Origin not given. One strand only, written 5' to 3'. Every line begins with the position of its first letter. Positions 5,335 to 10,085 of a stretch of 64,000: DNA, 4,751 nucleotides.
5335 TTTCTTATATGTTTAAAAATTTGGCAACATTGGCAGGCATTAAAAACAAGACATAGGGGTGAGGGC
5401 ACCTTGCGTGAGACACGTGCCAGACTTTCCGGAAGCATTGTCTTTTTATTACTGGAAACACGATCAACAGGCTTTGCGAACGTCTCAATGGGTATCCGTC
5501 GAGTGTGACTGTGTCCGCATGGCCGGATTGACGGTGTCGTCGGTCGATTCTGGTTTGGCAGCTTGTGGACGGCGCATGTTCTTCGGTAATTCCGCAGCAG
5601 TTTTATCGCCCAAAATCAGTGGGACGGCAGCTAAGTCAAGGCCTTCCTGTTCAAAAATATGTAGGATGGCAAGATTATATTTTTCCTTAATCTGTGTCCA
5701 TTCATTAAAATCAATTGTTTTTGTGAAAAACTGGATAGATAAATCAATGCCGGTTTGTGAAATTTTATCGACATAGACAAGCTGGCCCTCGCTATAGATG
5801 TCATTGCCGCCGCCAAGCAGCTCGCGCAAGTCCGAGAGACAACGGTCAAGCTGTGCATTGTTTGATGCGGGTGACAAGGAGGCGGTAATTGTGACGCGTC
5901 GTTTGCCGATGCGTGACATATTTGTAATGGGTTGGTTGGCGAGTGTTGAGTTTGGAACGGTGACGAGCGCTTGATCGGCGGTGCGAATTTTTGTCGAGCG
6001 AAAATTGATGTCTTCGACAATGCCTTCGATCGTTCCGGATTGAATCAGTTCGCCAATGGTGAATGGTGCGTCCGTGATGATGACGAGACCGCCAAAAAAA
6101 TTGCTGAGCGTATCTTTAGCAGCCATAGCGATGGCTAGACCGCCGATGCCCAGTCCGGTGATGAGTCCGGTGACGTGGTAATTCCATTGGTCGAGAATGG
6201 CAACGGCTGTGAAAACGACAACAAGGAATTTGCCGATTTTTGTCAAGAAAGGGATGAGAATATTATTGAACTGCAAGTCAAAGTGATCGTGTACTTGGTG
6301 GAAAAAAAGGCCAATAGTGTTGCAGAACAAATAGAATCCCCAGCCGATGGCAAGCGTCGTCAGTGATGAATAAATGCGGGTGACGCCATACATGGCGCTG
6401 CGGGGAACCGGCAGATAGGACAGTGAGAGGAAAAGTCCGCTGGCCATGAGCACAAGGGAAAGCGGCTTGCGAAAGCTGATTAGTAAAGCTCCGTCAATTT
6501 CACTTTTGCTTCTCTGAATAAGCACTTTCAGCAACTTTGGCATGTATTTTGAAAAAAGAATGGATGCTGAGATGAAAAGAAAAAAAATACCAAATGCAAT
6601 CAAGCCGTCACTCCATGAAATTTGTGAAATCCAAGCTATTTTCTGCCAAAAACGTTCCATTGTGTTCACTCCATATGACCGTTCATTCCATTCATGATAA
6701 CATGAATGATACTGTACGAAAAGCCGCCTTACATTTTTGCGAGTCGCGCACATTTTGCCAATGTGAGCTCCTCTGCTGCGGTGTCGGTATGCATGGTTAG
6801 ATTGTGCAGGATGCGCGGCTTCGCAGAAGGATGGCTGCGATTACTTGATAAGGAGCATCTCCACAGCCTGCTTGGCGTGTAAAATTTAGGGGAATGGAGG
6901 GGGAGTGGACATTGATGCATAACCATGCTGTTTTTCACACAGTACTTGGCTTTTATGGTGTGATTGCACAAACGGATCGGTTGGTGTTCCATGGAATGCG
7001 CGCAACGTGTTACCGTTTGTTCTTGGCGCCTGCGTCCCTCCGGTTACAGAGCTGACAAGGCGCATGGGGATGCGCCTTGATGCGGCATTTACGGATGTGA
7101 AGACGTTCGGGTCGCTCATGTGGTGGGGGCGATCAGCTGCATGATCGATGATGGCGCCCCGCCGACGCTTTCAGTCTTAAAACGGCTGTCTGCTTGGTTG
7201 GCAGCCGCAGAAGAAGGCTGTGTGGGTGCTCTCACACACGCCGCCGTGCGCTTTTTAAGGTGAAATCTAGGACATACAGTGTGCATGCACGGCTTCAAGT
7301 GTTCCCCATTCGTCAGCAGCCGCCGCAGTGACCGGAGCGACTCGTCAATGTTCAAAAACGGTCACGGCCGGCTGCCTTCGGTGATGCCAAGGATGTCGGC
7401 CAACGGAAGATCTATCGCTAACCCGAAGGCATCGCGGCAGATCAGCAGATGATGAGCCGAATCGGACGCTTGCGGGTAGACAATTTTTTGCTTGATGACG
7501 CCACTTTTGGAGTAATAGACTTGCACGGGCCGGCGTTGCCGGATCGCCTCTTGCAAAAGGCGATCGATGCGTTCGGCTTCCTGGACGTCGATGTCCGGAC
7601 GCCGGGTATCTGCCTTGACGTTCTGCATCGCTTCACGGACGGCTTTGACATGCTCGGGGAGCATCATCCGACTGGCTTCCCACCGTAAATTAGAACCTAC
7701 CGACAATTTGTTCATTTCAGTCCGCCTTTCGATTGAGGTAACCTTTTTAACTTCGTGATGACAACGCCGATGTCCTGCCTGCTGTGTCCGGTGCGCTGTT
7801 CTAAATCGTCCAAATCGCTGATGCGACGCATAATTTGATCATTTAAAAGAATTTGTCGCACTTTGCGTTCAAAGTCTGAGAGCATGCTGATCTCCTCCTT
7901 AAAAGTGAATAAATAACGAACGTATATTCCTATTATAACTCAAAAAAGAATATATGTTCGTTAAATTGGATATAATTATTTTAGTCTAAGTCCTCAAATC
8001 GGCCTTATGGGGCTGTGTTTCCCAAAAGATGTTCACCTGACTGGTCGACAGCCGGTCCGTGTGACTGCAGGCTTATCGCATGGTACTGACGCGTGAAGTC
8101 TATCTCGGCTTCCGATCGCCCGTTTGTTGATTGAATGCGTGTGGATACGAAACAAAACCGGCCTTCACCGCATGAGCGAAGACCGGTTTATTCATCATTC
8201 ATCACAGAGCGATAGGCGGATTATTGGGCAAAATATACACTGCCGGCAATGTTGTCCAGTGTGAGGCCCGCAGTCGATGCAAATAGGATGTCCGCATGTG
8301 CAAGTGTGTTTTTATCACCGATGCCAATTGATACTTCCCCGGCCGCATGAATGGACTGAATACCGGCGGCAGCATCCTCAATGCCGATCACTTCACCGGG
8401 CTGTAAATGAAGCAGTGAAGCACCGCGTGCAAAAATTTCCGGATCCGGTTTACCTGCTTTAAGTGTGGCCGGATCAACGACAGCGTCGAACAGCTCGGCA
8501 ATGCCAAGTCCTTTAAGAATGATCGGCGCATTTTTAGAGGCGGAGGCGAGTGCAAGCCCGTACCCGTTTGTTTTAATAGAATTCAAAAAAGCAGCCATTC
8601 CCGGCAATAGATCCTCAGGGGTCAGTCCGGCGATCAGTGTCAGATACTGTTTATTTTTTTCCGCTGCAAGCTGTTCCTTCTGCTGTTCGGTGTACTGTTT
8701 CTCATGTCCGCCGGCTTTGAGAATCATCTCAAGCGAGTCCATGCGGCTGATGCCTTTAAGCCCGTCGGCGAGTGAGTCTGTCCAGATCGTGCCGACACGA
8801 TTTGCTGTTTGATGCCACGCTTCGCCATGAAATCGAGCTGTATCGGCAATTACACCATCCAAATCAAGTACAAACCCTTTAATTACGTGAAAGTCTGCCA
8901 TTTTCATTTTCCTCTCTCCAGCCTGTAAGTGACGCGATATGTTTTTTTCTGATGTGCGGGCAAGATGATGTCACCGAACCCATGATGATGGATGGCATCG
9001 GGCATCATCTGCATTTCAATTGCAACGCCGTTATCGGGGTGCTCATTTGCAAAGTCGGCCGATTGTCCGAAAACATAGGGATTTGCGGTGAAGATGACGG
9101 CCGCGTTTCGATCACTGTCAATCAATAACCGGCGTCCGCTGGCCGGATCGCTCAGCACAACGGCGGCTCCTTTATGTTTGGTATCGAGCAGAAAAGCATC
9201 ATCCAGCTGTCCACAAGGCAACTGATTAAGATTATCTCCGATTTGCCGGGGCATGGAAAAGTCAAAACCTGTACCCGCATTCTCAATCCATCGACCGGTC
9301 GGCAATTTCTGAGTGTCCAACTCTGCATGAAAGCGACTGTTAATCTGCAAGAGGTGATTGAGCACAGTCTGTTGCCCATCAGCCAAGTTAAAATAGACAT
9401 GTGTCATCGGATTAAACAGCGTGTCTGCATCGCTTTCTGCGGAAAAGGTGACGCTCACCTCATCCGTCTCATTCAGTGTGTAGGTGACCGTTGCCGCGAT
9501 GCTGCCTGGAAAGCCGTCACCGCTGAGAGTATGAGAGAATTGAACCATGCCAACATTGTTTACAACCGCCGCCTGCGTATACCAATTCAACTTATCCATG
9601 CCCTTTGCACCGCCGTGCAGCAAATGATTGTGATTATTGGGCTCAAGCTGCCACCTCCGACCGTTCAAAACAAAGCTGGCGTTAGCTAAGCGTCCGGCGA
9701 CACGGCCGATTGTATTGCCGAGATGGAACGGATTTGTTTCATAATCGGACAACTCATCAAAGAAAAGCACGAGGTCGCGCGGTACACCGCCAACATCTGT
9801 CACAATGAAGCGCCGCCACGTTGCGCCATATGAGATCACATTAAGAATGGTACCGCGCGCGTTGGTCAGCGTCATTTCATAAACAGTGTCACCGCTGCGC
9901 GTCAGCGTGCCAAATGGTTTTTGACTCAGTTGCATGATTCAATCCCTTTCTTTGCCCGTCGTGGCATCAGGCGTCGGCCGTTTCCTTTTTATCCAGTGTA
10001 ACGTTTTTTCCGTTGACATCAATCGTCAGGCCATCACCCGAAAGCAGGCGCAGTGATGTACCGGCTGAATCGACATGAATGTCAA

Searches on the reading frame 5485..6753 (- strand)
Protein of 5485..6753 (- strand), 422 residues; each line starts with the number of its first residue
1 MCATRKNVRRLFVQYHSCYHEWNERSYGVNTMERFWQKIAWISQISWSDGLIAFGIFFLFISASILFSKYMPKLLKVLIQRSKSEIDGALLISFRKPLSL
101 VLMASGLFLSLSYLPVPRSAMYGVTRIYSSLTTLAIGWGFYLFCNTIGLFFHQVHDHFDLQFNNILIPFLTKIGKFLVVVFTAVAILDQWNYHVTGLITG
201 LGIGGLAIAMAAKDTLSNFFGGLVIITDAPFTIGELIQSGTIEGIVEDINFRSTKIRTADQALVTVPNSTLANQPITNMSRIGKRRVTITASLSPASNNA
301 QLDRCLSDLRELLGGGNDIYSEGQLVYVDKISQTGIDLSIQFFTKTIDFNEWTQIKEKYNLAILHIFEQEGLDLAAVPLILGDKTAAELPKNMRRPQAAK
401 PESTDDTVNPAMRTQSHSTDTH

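Call 16: search_protein_families(library=pfam, proteins=[window:5485-6753:-])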
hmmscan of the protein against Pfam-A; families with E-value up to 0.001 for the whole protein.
window:5485-6753:- (422 aa): 3 families
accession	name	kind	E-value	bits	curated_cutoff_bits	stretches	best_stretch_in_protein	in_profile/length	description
PF00924.24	MS_channel_2nd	-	4.5e-25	88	20.2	1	214-281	1-68/68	Mechanosensitive ion channel, beta-domain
PF21088.3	MS_channel_1st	-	5.6e-08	33.1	23.1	1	174-213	3-42/42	Mechanosensitive ion channel, transmembrane helices 2/3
PF21082.3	MS_channel_3rd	-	2.1e-06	28.5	21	1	296-373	10-87/88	Mechanosensitive ion channel MscS, C-terminal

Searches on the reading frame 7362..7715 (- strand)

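Call 55: search_protein_families(library=pfam, proteins=[window:7362-7715:-])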
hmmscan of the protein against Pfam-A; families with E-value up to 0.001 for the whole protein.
window:7362-7715:- (117 aa): 1 family
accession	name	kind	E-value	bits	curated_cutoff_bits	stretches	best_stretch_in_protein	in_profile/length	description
PF08863.15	YolD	-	3.5e-15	56.3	27.5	1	18-111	1-93/94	YolD-like protein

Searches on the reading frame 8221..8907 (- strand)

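Call 55: search_protein_families(library=pfam, proteins=[window:8221-8907:-])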
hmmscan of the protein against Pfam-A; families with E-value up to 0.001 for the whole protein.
window:8221-8907:- (228 aa): 2 families
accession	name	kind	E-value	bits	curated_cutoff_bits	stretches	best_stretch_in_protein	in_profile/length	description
PF00702.32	Hydrolase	-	1.5e-24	87.9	26.4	1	9-190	1-191/191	haloacid dehalogenase-like hydrolase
PF13419.12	HAD_2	-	9e-18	65.4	23.8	1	14-194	3-176/178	Haloacid dehalogenase-like hydrolase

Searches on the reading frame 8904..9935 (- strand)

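Call 55: search_protein_families(library=pfam, proteins=[window:8904-9935:-])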
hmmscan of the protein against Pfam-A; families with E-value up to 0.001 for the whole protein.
window:8904-9935:- (343 aa): 1 family
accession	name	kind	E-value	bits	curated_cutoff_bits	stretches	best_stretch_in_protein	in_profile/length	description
PF01263.26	Aldose_epim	-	1.4e-61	208.9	27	1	21-338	3-299/299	Aldose 1-epimerase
